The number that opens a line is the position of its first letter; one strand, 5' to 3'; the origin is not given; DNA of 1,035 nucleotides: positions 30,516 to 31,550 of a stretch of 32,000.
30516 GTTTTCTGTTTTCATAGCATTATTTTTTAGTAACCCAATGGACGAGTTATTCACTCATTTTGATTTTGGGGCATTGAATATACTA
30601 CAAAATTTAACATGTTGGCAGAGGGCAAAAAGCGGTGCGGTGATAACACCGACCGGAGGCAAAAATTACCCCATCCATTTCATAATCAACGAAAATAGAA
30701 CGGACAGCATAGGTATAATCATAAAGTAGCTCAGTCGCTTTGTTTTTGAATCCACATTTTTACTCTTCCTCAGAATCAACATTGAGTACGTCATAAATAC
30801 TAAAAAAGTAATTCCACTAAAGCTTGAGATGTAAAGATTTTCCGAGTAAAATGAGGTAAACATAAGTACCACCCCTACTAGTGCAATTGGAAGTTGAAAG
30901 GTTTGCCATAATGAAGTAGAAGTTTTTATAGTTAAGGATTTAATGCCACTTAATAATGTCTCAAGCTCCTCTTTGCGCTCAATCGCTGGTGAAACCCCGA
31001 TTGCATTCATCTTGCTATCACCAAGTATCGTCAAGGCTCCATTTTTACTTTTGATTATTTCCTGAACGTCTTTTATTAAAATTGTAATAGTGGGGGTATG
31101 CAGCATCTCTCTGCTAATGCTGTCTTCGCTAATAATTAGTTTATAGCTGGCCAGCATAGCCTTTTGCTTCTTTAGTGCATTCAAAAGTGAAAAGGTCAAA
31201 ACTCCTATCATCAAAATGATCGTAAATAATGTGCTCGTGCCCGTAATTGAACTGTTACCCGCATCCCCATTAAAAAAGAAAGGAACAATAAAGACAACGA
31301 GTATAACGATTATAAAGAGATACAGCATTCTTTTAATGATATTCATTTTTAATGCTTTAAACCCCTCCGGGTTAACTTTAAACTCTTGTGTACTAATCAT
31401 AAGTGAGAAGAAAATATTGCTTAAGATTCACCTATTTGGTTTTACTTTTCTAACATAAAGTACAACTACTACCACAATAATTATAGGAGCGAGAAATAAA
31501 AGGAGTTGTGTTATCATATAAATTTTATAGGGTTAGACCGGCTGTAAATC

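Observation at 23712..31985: One repeat family fills every intergenic gap of a co-directional gene string, and all copies face the same way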

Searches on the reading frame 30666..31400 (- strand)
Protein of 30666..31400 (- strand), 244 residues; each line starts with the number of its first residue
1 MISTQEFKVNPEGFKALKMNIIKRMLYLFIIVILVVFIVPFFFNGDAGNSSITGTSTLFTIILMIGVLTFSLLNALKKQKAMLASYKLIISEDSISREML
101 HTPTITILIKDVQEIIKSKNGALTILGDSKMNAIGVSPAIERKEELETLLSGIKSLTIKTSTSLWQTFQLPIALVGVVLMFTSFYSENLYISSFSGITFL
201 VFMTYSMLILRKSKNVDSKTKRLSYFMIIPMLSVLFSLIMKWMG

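Call 11: search_protein_families(library=pfam, proteins=[window:30666-31400:-], max_evalue=0.01)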
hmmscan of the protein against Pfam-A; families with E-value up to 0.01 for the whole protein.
window:30666-31400:- (244 aa): 0 families

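Call 21: find_encoding_contigs(protein=window:30666-31400:-, flank=10000, max_places=6)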
Protein window:30666-31400:- (244 aa): no gene with exactly this product is on record in the collection.

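Call 42: search_protein_families(library=ncbifam, proteins=[window:30666-31400:-], max_evalue=0.01)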
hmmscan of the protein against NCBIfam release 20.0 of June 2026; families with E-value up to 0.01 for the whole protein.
window:30666-31400:- (244 aa): 1 family
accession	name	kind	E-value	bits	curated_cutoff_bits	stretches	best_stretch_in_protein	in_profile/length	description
NF045951.1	MAG0110_fam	subfamily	0.003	16.8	98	1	14-76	136-188/237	MAG0110 family membrane protein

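Call 43: search_protein_families(library=padloc, proteins=[window:30666-31400:-], max_evalue=0.01)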
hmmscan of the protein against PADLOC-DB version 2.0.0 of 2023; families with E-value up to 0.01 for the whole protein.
window:30666-31400:- (244 aa): 1 family
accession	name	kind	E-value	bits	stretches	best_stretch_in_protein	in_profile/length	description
PDLC03137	Specificity_I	-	0.0067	13.6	1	39-155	241-359/364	Type I specificity subunit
